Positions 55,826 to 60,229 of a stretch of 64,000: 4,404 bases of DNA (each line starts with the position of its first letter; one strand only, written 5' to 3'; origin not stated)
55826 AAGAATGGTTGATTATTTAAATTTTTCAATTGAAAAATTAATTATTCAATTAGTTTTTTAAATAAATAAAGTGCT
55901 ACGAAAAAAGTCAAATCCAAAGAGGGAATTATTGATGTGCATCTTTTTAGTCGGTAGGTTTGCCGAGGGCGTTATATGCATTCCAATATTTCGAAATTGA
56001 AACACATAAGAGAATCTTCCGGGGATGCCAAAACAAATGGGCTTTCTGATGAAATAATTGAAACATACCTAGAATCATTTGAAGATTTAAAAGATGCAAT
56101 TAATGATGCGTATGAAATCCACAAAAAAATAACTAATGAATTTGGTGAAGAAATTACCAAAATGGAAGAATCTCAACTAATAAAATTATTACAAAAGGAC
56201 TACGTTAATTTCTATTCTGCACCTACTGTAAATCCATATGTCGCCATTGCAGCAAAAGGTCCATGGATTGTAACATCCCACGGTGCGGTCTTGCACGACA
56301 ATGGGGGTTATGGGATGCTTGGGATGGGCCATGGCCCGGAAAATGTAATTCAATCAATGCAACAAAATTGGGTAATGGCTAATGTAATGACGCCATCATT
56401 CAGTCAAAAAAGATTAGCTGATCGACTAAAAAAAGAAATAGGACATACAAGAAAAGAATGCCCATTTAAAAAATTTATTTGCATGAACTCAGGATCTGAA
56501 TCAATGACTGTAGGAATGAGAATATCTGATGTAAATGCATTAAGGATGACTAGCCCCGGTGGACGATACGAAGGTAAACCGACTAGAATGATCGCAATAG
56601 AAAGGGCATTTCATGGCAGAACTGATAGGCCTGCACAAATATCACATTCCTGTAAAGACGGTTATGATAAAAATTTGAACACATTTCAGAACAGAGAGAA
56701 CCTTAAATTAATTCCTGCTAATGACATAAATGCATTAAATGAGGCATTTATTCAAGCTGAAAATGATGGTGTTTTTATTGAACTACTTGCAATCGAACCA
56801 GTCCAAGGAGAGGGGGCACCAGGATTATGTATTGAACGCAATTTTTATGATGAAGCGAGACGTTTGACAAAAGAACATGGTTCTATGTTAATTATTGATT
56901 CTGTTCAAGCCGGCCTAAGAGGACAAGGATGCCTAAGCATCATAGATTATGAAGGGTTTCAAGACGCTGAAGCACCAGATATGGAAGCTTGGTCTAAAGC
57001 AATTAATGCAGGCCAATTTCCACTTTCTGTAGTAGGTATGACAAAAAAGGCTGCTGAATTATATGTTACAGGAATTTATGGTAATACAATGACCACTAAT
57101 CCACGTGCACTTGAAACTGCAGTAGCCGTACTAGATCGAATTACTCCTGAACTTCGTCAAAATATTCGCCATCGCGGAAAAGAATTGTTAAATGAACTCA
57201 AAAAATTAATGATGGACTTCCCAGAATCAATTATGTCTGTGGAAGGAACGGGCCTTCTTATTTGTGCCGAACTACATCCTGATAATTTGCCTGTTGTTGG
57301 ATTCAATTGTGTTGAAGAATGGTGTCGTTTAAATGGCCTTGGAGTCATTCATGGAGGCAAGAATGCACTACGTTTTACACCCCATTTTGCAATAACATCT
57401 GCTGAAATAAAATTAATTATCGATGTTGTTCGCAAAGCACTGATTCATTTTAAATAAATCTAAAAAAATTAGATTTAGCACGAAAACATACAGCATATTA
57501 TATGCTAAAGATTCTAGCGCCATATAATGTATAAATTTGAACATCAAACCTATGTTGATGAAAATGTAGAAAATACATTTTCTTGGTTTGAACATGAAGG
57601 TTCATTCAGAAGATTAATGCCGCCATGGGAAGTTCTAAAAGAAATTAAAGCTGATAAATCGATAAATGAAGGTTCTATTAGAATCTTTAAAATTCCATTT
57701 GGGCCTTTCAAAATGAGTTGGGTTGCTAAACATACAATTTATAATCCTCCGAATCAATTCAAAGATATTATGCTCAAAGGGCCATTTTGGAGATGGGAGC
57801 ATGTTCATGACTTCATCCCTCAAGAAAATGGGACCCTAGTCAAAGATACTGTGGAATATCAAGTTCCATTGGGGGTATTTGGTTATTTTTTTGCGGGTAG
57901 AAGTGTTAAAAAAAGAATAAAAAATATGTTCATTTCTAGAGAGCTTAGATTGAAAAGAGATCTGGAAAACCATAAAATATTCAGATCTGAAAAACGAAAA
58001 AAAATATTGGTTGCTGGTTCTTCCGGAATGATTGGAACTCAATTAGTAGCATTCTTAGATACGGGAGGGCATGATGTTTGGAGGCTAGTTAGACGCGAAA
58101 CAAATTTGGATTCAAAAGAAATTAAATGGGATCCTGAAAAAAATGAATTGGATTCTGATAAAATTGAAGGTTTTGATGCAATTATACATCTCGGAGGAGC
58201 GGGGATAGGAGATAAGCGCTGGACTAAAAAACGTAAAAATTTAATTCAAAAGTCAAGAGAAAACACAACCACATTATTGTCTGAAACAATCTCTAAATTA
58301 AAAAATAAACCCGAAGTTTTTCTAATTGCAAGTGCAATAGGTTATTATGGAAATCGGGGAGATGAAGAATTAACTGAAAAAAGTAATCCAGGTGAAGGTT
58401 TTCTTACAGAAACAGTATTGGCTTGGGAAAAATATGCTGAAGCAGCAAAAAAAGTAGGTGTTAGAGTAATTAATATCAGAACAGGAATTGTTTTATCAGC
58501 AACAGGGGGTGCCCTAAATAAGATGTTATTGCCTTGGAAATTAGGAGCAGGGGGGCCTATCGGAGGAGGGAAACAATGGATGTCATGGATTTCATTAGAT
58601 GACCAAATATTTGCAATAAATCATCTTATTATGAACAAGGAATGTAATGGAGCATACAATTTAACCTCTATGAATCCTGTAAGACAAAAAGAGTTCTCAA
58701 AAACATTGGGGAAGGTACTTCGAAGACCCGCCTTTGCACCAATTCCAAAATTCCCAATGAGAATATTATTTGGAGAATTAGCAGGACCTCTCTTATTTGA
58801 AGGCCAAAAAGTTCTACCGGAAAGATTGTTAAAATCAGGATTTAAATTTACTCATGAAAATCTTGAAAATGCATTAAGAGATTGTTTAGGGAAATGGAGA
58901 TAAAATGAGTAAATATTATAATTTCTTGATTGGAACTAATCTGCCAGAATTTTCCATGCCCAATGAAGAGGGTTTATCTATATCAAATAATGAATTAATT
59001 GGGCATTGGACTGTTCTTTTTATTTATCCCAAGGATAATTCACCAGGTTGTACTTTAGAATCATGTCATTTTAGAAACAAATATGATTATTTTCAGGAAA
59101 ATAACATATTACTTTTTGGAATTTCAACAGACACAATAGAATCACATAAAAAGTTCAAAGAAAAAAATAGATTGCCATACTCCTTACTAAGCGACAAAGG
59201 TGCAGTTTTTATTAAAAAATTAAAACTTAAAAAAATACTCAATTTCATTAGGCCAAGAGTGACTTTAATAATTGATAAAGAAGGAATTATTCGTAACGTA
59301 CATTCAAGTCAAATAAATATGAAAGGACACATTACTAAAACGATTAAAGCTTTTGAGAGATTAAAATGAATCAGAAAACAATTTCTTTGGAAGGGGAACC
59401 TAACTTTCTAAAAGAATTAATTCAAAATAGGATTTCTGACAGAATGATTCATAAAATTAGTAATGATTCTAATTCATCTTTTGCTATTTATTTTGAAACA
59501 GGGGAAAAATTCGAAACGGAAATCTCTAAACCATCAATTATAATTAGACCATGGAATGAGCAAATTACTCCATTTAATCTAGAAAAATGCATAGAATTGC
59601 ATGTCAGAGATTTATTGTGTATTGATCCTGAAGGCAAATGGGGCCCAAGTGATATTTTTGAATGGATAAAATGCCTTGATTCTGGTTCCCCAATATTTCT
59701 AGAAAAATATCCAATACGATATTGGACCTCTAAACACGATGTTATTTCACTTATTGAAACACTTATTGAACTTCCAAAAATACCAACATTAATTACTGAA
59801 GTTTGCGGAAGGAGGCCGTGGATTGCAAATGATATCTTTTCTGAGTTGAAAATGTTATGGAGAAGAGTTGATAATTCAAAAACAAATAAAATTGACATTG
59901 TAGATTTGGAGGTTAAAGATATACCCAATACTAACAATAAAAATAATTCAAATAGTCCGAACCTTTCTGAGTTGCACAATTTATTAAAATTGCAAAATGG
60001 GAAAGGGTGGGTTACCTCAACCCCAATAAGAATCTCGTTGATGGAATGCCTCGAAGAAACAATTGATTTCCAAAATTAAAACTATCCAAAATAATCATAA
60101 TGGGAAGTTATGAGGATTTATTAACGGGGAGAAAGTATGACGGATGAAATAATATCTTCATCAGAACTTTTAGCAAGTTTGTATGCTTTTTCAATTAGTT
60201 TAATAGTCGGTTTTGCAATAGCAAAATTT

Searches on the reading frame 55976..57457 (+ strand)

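Call 13: search_protein_families(library=pfam, proteins=[window:55976-57457:+])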
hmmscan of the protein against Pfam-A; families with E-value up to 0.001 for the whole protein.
window:55976-57457:+ (493 aa): 1 family
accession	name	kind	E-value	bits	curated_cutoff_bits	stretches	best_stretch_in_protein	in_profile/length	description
PF00202.27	Aminotran_3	-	2.9e-40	138.6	30.5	1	88-489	11-403/403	Aminotransferase class-III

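Call 24: search_protein_families(library=ncbifam, proteins=[window:55976-57457:+], max_evalue=0.01)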
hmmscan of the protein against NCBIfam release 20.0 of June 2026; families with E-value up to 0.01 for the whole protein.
window:55976-57457:+ (493 aa): 65 families (the best 25 are shown)
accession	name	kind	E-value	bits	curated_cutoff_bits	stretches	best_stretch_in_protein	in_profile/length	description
NF002325.0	PRK01278.1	subfamily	4.4e-42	144.1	372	1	93-490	20-387/395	acetylornithine transaminase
NF002874.0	PRK03244.1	equivalog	2.3e-35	122.2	457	1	63-489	5-392/399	acetylornithine transaminase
TIGR00707.1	argD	subfamily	4.1e-35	121.3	410.05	1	110-489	34-380/381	acetylornithine/succinylornithine family transaminase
NF004426.0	PRK05769.1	equivalog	1.5e-34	119.5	552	1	74-489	26-437/441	acetyl ornithine aminotransferase family protein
NF003468.0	PRK05093.1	subfamily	8e-34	117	522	1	94-489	31-399/405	acetylornithine/succinyldiaminopimelate transaminase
NF003145.0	PRK04073.1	equivalog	7.5e-33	113.6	656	1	86-488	22-394/396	ornithine--oxo-acid transaminase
NF008570.0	PRK11522.1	equivalog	5.9e-32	110.8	612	1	109-491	93-456/464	putrescine aminotransferase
NF002985.0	PRK03715.1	equivalog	1.8e-31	109.2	568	1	89-489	21-391/395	acetylornithine transaminase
NF002797.0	PRK02936.1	equivalog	3.5e-31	108.3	496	1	96-490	21-378/385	acetylornithine transaminase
TIGR03246.1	arg_catab_astC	subfamily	7.1e-31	107.5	609.95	1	109-491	41-395/397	acetylornithine/succinylornithine family transaminase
NF042418.1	LysJ_Th_th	equivalog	1.5e-30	106.4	700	1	107-489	39-385/386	[LysW]-aminoadipate semialdehyde transaminase LysJ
NF009047.0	PRK12381.1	subfamily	1.5e-30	106.3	630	1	87-492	22-400/406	bifunctional succinylornithine transaminase/acetylornithine transaminase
TIGR01885.1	Orn_aminotrans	equivalog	3.9e-30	104.9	378.4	1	93-489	26-401/402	ornithine--oxo-acid transaminase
NF045491.1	LysJ_Sulfobales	equivalog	4.3e-29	101.6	700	1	109-490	34-378/386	[LysW]-aminoadipate semialdehyde/glutamate semialdehyde transaminase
TIGR03372.1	putres_am_tran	equivalog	3e-27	95.6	658.65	1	105-489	77-442/442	putrescine aminotransferase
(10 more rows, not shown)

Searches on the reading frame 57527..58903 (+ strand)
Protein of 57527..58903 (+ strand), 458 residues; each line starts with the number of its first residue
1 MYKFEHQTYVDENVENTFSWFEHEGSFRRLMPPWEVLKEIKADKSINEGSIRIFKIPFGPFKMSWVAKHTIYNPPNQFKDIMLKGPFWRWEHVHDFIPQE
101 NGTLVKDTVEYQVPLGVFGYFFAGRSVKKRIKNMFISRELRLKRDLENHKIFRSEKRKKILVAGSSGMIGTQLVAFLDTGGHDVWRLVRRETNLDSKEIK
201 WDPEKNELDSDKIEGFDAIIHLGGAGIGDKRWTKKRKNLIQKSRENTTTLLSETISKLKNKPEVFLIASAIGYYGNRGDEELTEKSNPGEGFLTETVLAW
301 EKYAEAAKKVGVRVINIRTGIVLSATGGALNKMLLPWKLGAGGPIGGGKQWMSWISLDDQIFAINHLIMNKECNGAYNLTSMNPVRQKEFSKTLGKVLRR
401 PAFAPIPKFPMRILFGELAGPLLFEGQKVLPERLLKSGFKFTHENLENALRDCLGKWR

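Call 24: search_protein_families(library=ncbifam, proteins=[window:57527-58903:+], max_evalue=0.01)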
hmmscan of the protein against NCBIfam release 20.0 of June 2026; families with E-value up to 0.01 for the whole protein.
window:57527-58903:+ (458 aa): 5 families
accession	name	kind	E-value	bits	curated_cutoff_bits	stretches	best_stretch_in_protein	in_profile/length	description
TIGR01777.1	yfcH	hypoth_equivalog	3.5e-96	322.2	207.35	1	160-450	1-292/292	TIGR01777 family oxidoreductase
NF050030.1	thlkprotThyD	equivalog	8.3e-80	268.2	400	1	159-453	2-304/305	thylakoid membrane protein ThyD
TIGR03466.1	HpnA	hypoth_equivalog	3.9e-06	26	367.65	1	159-281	2-124/327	hopanoid-associated sugar epimerase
NF058621.1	DiazavRedAvaA7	equivalog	7.6e-05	22.5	400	1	159-195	2-38/304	3-diazoavenalumate denitrifying reductase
TIGR02197.1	heptose_epim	equivalog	0.00021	20.6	274.6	1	160-285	1-129/316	ADP-glyceromanno-heptose 6-epimerase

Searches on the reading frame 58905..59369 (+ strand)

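Call 24: search_protein_families(library=ncbifam, proteins=[window:58905-59369:+], max_evalue=0.01)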
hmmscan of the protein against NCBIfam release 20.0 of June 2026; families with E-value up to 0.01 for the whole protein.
window:58905-59369:+ (154 aa): 9 families
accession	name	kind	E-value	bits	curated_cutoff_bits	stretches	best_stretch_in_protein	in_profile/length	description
NF053650.1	PerredPrxQDein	equivalog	1.2e-25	90.2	260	1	13-151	1-143/148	thioredoxin-dependent peroxiredoxin PrxQ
NF006960.0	PRK09437.1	equivalog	5.8e-22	78.3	140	1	9-135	6-138/156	thioredoxin-dependent thiol peroxidase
TIGR03137.1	AhpC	equivalog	9.7e-16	58.1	272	1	8-138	3-140/187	alkyl hydroperoxide reductase subunit C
NF009668.0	PRK13189.1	equivalog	9.5e-15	54.4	211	1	6-132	9-142/224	peroxiredoxin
NF009670.0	PRK13191.1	equivalog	4.1e-12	46.1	374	1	8-150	8-157/215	putative peroxiredoxin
NF009669.0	PRK13190.1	equivalog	6.9e-12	45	261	1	10-147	6-148/203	putative peroxiredoxin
NF010122.0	PRK13599.1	equivalog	1.3e-10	41.1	456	1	8-134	8-141/220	peroxiredoxin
NF040737.1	peroxi_PrxU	equivalog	1.3e-08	34.8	270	1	9-146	38-185/233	thioredoxin-dependent peroxiredoxin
NF011576.0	PRK15000.1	subfamily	0.00022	21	301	1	33-130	34-138/200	peroxiredoxin C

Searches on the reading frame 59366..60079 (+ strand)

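Call 24: search_protein_families(library=ncbifam, proteins=[window:59366-60079:+], max_evalue=0.01)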
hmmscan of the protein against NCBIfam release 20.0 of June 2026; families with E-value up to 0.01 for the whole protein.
window:59366-60079:+ (237 aa): 1 family
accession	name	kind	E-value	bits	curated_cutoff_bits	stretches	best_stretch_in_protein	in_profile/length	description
NF041246.1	T6SS_IglH_TssF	exception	0.0056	15.5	75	0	169-219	342-392/464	type VI secretion system baseplate subunit TssF/IglH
